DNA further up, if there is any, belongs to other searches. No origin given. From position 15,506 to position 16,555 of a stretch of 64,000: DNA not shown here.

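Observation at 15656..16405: The ATP-dependent DNA ligase is divided between two genes 16 kb apart (C-terminal piece here)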

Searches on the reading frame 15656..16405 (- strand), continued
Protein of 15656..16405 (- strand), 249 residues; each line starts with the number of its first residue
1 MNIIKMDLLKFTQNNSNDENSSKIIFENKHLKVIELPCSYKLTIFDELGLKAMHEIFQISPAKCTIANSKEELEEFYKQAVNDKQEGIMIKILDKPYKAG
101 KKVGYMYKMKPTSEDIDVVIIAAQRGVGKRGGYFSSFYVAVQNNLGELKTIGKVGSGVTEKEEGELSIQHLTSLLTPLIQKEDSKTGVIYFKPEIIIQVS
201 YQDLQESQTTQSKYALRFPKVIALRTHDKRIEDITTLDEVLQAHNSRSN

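Call 42: predict_structure(alignment_id=A1)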
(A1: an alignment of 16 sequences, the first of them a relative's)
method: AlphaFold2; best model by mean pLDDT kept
length: 249 residues; sequences in the alignment: 16
mean_pLDDT: 76.7   pTM: 0.55
mean pLDDT of the five models: 76.7, 65.1, 63.0, 59.6, 57.9
residues with pLDDT >= 90: 57; 70-90: 122; 50-70: 42; < 50: 28
segments of 3 or more residues with pLDDT < 50: 1-6, 8-12, 14-19, 58-61, 99-101, 110-112
pLDDT, mean of each block of 10 residues (from residue 1): 41 46 82 77 80 59 72 81 69 63 56 76 86 90 92 79 76 94 92 92 85 88 82 89 70
secondary structure, 60 per line:
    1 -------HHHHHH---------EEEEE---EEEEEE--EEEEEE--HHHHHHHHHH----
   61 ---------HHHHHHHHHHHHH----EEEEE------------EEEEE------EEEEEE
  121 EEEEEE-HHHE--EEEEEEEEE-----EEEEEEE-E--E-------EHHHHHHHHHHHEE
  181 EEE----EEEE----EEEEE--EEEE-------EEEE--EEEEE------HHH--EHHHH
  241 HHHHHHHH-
elements in order: H8-13 E23-27 E31-36 E39-44 H47-56 H70-82 E87-91 E104-108 E115-126 E134-142 E148-154 H168-178 E179-183 E188-191 E196-200 E203-206 E214-217 E220-224 H237-248

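Call 46: find_encoding_contigs(protein=P0002, flank=10000, max_places=2)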
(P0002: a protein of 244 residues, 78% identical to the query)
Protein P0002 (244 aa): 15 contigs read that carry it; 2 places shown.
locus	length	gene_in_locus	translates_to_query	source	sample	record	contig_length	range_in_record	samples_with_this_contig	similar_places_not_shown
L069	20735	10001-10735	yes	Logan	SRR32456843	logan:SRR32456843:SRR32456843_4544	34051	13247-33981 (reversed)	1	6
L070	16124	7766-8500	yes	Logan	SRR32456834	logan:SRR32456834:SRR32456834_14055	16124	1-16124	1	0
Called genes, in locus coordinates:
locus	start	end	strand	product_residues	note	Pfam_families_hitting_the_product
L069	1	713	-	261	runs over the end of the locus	?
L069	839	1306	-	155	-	-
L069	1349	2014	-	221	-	PF01351:RNase_HII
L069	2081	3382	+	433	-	PF02230:Abhydrolase_2 (faint), PF06821:Ser_hydrolase, PF12695:Abhydrolase_5 (faint), PF00326:Peptidase_S9 (faint), PF02129:Peptidase_S15 (faint), PF00561:Abhydrolase_1, PF12146:Hydrolase_4, PF12697:Abhydrolase_6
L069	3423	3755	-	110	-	PF01176:eIF-1a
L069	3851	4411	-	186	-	PF02525:Flavodoxin_2, PF03358:FMN_red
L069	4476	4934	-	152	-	-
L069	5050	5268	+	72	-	PF24434:DUF7557 (weak)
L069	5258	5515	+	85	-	PF05016:ParE_toxin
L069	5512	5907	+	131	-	-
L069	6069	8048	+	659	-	PF00270:DEAD (faint), PF04851:ResIII, PF17757:UvrB_inter, PF27431:UvrB_3rd, PF00271:Helicase_C, PF12344:UvrB, PF02151:UVR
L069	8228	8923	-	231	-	-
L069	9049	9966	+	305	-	PF13691:Lactamase_B_4 (faint), PF23023:Anti-Pycsar_Apyc1, PF00753:Lactamase_B, PF12706:Lactamase_B_2 (weak)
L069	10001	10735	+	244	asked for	PF01068:DNA_ligase_A_M, PF04679:DNA_ligase_A_C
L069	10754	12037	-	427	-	PF05977:MFS_3 (weak), PF07690:MFS_1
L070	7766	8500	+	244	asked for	PF01068:DNA_ligase_A_M, PF04679:DNA_ligase_A_C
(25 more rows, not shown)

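Call 48: fold_search(model_id=the predicted structure, library=pdb)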
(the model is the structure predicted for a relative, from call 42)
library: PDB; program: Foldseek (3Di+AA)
matches with E <= 10: 379; with E <= 0.001: 61
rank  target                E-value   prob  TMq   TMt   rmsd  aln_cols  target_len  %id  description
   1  3rr5                  1.6e-16  1.00  0.50  0.23  10.3       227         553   33  DNA ligase from the archaeon Thermococcus sp. 1519 (released 2012-04-11)
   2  2cfm                  9.4e-16  1.00  0.52  0.24  14.9       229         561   33  ATP-DEPENDENT DNA LIGASE FROM PYROCOCCUS FURIOSUS (released 2006-07-12)
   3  6wbo                  2.9e-15  1.00  0.56  0.28   6.2       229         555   32  DNA-Ligase from Thermococcus gammatolerans (released 2021-05-05)
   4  4eq5                  4.5e-15  1.00  0.52  0.26  14.1       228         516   32  DNA ligase from the archaeon Thermococcus sibiricus (released 2012-05-09)
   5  3gde                  5.4e-14  1.00  0.51  0.24  13.1       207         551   29  The closed conformation of ATP-dependent DNA ligase from Archaeoglobus fulgidus (released 2009-12-15)
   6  9dfa                  5.7e-14  1.00  0.52  0.27   5.8       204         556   35  Thermococcus gammatolerans DNA Ligase (released 2026-03-18)
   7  9yhv_A                3.8e-12  1.00  0.46  0.19   9.6       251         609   23  DNA ligase 1 E346A/E592A in complex with nick containing 3'-8oxorG:C captured at pre-catalytic stage (released 2025-12-31)
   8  9yhy_A                6.0e-12  1.00  0.47  0.19   8.0       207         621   26  DNA ligase 1 wild-type in complex with nick containing 3'-8oxodG:C captured at pre-catalytic stage (released 2025-12-31)
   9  7sxe_A                1.5e-11  1.00  0.48  0.19   8.0       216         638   25  Crystal structure of ligase I with nick duplexes containing cognate G:T (released 2022-07-13)
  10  2hiv                  1.5e-11  1.00  0.47  0.22  12.3       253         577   23  ATP-dependent DNA ligase from S. solfataricus (released 2006-11-07)
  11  9df9                  1.6e-11  1.00  0.49  0.23   9.3       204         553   35  Thermococcus gammatolerans DNA Ligase (released 2026-03-18)
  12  7kr4_A                1.9e-11  1.00  0.45  0.18   8.0       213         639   26  Human DNA Ligase 1(E346A/E592A) Bound to a nicked DNA substrate control duplex (released 2021-02-03)
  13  8vdt_A                2.1e-11  1.00  0.45  0.19   9.0       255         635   23  DNA Ligase 1 with nick DNA 3'rA:T (released 2024-05-22)
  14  9bs4_A                2.2e-11  1.00  0.46  0.19   9.7       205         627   25  DNA Ligase 1 E346A/E592A double mutant with 5'-rG:C (released 2024-09-25)
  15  8v1w_A                2.2e-11  1.00  0.48  0.19   9.6       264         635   22  Human DNA Ligase I F872A bound to adenylated nicked DNA (released 2025-07-02)
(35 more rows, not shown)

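Call 67: find_encoding_contigs(protein=window:15656-16405:-, flank=2000, max_places=10)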
Protein window:15656-16405:- (249 aa): 8 contigs read that carry it; 5 places shown.
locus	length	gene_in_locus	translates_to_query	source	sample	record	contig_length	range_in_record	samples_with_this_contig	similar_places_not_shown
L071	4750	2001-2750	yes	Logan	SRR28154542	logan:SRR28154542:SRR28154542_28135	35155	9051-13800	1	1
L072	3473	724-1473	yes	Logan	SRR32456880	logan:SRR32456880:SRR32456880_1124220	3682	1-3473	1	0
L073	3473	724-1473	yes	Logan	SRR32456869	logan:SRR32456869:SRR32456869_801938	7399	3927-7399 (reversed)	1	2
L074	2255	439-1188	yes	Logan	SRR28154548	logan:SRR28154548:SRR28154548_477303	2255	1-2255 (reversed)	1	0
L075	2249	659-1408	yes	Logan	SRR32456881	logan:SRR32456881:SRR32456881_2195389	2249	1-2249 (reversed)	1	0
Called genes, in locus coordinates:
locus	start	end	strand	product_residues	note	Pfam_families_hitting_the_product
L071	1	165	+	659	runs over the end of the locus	PF00270:DEAD (faint), PF04851:ResIII, PF17757:UvrB_inter, PF27431:UvrB_3rd, PF00271:Helicase_C, PF12344:UvrB, PF02151:UVR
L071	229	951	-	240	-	-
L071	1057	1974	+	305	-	PF23023:Anti-Pycsar_Apyc1, PF00753:Lactamase_B, PF12706:Lactamase_B_2 (weak)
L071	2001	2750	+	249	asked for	PF01068:DNA_ligase_A_M, PF04679:DNA_ligase_A_C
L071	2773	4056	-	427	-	PF05977:MFS_3, PF07690:MFS_1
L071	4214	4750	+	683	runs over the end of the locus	PF05362:Lon_C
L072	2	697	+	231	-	?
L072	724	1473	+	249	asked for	PF01068:DNA_ligase_A_M, PF04679:DNA_ligase_A_C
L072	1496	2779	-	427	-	PF05977:MFS_3, PF07690:MFS_1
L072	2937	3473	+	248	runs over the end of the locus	?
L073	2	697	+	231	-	?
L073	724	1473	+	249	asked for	PF01068:DNA_ligase_A_M, PF04679:DNA_ligase_A_C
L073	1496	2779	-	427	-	PF05977:MFS_3, PF07690:MFS_1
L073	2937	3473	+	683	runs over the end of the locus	PF05362:Lon_C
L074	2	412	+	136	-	?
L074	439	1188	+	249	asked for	PF01068:DNA_ligase_A_M, PF04679:DNA_ligase_A_C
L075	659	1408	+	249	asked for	PF01068:DNA_ligase_A_M, PF04679:DNA_ligase_A_C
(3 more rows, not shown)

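Call 69: find_homologous_proteins(query=P0016)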
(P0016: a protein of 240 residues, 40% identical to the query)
Query P0016 (240 aa): 213 proteins with E <= 0.001 among 962 candidates; the best 120 are listed.
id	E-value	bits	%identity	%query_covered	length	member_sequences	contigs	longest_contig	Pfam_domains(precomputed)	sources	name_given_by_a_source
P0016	2.2e-149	513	100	100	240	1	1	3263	PF01068.27,PF04679.22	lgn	-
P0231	2.8e-132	457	88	100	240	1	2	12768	PF01068.27,PF04679.22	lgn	-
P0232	1.0e-119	416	79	100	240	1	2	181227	PF01068.27,PF04679.22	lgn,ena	-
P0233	1.3e-119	415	79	100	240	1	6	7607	PF01068.27,PF04679.22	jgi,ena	-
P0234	1.5e-119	415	79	100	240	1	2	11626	PF01068.27,PF04679.22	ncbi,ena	-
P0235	1.0e-116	406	77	100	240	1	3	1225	PF01068.27,PF04679.22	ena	-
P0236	4.2e-112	391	73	100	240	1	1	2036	PF01068.27,PF04679.22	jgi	-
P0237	4.5e-105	368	69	100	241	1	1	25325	PF01068.27,PF04679.22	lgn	-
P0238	7.8e-103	361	86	80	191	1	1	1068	PF01068.27,PF04679.22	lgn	-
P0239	1.6e-101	356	68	100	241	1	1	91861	PF01068.27,PF04679.22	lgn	-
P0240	3.0e-101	355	67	100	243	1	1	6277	PF01068.27,PF04679.22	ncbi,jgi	-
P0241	1.2e-100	353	67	100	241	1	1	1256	PF01068.27,PF04679.22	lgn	-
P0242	1.6e-100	353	68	99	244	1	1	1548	PF01068.27,PF04679.22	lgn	-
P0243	4.8e-100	351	68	100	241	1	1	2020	PF01068.27,PF04679.22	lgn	-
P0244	6.7e-100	351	68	100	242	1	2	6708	PF01068.27,PF04679.22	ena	-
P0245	2.0e-99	349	67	100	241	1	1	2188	PF01068.27,PF04679.22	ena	-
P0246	2.1e-99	349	66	100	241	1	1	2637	PF01068.27,PF04679.22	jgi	jgi:DNA ligase-1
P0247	2.6e-99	349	63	100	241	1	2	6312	PF01068.27,PF04679.22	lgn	-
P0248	2.7e-99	349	66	100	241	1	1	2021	PF01068.27,PF04679.22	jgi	jgi:DNA ligase-1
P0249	6.7e-99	348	68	100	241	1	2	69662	PF01068.27,PF04679.22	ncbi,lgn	-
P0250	1.2e-98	347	67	99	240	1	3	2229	PF01068.27,PF04679.22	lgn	-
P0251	1.6e-98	347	66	100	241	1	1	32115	PF01068.27,PF04679.22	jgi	jgi:DNA ligase 1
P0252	3.1e-98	346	64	100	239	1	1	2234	PF01068.27,PF04679.22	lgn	-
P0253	4.8e-97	342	67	100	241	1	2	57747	PF01068.27,PF04679.22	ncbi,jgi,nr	ncbi:MAG: hypothetical protein PF569_05190 [Candidatus Woesearchaeota archaeon]|jgi:DNA ligase-1|nr:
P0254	8.9e-97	341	64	100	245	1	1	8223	PF01068.27,PF04679.22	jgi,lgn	jgi:DNA ligase-1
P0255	1.3e-96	340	65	99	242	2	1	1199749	PF01068.27,PF04679.22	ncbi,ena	-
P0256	2.1e-96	340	65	100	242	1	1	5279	PF01068.27,PF04679.22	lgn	-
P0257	2.6e-96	339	67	100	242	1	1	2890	PF01068.27,PF04679.22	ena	-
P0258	3.6e-96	339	65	100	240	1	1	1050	PF01068.27,PF04679.22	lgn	-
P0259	4.5e-96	339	81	79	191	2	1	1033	PF01068.27,PF04679.22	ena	-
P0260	1.3e-95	337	65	100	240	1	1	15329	PF01068.27,PF04679.22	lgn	-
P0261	2.3e-95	336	64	100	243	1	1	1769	PF01068.27,PF04679.22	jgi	-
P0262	5.1e-95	335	64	100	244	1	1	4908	PF01068.27,PF04679.22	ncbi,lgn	-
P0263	1.7e-94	333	64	99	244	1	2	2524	PF01068.27,PF04679.22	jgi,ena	-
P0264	2.2e-94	333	64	100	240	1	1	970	PF01068.27,PF04679.22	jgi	jgi:DNA ligase-1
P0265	4.2e-94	332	61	99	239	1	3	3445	PF01068.27,PF04679.22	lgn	-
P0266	5.1e-94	332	64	100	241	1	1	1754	PF01068.27,PF04679.22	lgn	-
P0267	6.0e-94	332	65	100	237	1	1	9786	PF01068.27,PF04679.22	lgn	-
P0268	8.0e-94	331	63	100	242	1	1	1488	PF01068.27,PF04679.22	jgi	jgi:DNA ligase-1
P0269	1.5e-93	330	63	100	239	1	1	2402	PF01068.27,PF04679.22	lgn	-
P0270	8.4e-93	328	62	100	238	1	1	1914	PF01068.27,PF04679.22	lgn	-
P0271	1.2e-92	327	61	100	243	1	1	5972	PF01068.27,PF04679.22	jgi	-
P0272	2.0e-92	327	62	99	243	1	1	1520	PF01068.27,PF04679.22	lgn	-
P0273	5.6e-92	325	59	100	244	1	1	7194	PF01068.27,PF04679.22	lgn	-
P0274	6.2e-92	325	65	99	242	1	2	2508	PF01068.27,PF04679.22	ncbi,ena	-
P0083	6.7e-92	325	63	99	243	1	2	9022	PF01068.27,PF04679.22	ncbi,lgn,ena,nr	ncbi:MAG: hypothetical protein KC589_09590 [Nanoarchaeota archaeon]|nr:hypothetical protein [Nanoarc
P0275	1.2e-91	324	62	100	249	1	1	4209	PF01068.27,PF04679.22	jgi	-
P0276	1.3e-91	324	64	100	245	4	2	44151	PF01068.27,PF04679.22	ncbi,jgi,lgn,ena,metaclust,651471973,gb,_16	metaclust:\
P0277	2.0e-91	323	63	100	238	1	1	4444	PF01068.27,PF04679.22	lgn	-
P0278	7.0e-91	322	61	100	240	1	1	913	PF01068.27,PF04679.22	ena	-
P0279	8.6e-91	321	59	98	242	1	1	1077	PF01068.27,PF04679.22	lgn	-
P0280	1.0e-90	321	63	93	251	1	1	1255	PF01068.27,PF04679.22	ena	-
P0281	2.9e-90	320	60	100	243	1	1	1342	PF01068.27,PF04679.22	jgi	-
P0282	3.3e-90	319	63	92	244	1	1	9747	PF01068.27,PF04679.22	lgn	-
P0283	3.4e-90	319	61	99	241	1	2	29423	PF01068.27,PF04679.22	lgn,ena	-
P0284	3.7e-90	319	61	100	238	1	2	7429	PF01068.27,PF04679.22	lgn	-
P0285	5.8e-90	319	61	100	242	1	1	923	PF01068.27,PF04679.22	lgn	-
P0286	8.8e-90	318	61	100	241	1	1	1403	PF01068.27,PF04679.22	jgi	-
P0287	1.7e-89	317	61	100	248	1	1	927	PF01068.27,PF04679.22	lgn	-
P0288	2.1e-89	317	61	100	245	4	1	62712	PF01068.27,PF04679.22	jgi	jgi:DNA ligase-1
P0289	2.3e-89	317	61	99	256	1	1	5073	PF01068.27,PF04679.22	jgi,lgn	jgi:DNA ligase-1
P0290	2.6e-89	316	62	100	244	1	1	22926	PF01068.27,PF04679.22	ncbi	-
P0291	3.6e-89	316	63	99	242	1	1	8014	PF01068.27,PF04679.22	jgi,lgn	-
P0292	8.0e-89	315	61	98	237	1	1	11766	PF01068.27,PF04679.22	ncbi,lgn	-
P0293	8.5e-89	315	62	100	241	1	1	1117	PF01068.27,PF04679.22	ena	-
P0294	9.8e-89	315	60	100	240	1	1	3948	PF01068.27,PF04679.22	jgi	-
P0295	1.1e-88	314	60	100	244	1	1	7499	PF01068.27,PF04679.22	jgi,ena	-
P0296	2.8e-88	313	60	100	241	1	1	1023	PF01068.27,PF04679.22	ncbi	-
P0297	3.2e-88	313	61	100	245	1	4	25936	PF01068.27,PF04679.22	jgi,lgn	jgi:DNA ligase-1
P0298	3.8e-88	313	63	100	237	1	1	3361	PF01068.27,PF04679.22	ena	-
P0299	4.0e-88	312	60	100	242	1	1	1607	PF01068.27,PF04679.22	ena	-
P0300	1.5e-87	311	61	99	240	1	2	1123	PF01068.27,PF04679.22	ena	-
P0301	1.6e-87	311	63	98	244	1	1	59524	PF01068.27,PF04679.22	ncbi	-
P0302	4.3e-87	309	60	100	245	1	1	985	PF01068.27,PF04679.22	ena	-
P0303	4.5e-87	309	65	91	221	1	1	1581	PF01068.27,PF04679.22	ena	-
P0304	6.3e-87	309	60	100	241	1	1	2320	PF01068.27,PF04679.22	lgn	-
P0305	9.9e-87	308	65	91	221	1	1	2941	PF01068.27,PF04679.22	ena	-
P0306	1.7e-86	307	60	100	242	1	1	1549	PF01068.27,PF04679.22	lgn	-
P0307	2.2e-86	307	59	99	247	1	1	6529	PF01068.27,PF04679.22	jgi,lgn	jgi:DNA ligase-1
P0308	8.5e-86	305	59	100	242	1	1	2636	PF01068.27,PF04679.22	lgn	-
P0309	1.2e-85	304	61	100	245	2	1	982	PF01068.27,PF04679.22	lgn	-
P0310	2.7e-85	303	60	100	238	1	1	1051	PF01068.27,PF04679.22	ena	-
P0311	2.8e-85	303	57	100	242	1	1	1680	PF01068.27,PF04679.22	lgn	-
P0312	3.7e-85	303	60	100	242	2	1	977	PF01068.27,PF04679.22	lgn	-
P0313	8.1e-85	302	61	99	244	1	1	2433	PF01068.27,PF04679.22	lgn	-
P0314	2.8e-83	297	55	99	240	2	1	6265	PF01068.27,PF04679.22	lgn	-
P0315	3.7e-83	296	57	99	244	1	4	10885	PF01068.27,PF04679.22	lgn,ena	-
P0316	5.2e-83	296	60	99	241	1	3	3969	PF01068.27,PF04679.22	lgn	-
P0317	5.7e-83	296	62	100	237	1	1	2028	PF01068.27,PF04679.22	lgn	-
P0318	8.0e-83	295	61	100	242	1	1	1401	PF01068.27,PF04679.22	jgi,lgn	jgi:DNA ligase-1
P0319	1.2e-82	295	58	98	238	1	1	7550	PF01068.27,PF04679.22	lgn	-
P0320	9.0e-82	292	59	98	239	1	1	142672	PF01068.27,PF04679.22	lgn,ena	-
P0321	2.6e-81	290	59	99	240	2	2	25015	PF01068.27,PF04679.22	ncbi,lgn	ncbi:MAG: hypothetical protein ACOCXG_04855 [Nanoarchaeota archaeon]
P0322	1.5e-80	288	59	99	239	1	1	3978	PF01068.27,PF04679.22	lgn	-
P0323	8.9e-80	285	59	99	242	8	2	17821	PF04679.22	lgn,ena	-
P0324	3.0e-79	283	57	98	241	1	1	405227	PF01068.27,PF04679.22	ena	-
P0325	3.6e-79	283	60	99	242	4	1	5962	PF01068.27,PF04679.22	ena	-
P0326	4.4e-79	283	57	100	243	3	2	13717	PF01068.27,PF04679.22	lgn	-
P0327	9.7e-79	282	57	100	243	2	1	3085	PF01068.27,PF04679.22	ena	-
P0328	1.0e-78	282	59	99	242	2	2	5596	PF04679.22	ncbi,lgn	-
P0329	5.2e-78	279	56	100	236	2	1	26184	PF01068.27,PF04679.22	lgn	-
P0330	6.6e-78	279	58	99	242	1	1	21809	PF01068.27,PF04679.22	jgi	jgi:DNA ligase-1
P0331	7.5e-78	279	52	100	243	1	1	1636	PF01068.27,PF04679.22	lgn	-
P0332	3.3e-77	277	58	98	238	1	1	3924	PF01068.27,PF04679.22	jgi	jgi:DNA ligase-1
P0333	3.8e-77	277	56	100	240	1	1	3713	PF01068.27,PF04679.22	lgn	-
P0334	5.1e-77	276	57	100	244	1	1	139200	PF01068.27,PF04679.22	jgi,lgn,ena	-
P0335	3.2e-76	274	59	99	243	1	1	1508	PF01068.27,PF04679.22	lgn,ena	-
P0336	3.9e-76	273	58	99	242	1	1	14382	PF01068.27,PF04679.22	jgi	jgi:DNA ligase-1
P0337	2.9e-75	270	57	99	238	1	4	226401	PF01068.27,PF04679.22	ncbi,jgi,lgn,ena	-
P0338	4.8e-75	270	62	85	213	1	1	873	PF01068.27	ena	-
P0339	2.5e-74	267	54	100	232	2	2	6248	PF01068.27,PF04679.22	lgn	-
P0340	3.5e-74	267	55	100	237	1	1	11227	PF01068.27,PF04679.22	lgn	-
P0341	9.2e-74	266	75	68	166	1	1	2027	PF04679.22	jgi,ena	-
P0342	3.8e-73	264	55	99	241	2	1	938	PF01068.27,PF04679.22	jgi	-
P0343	4.3e-73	263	56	99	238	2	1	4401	PF01068.27,PF04679.22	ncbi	-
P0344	6.9e-73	263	52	100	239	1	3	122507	PF01068.27,PF04679.22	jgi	jgi:DNA ligase-1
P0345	4.4e-72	260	50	100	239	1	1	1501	PF01068.27,PF04679.22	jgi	jgi:DNA ligase-1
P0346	1.1e-71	259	50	98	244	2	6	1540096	PF01068.27,PF04679.22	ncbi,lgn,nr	ncbi:hypothetical protein H6501_00260 [Candidatus Woesearchaeota archaeon]|nr:hypothetical protein [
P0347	6.8e-70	253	73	66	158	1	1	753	PF04679.22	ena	-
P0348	4.7e-69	250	52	100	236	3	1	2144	PF01068.27,PF04679.22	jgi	-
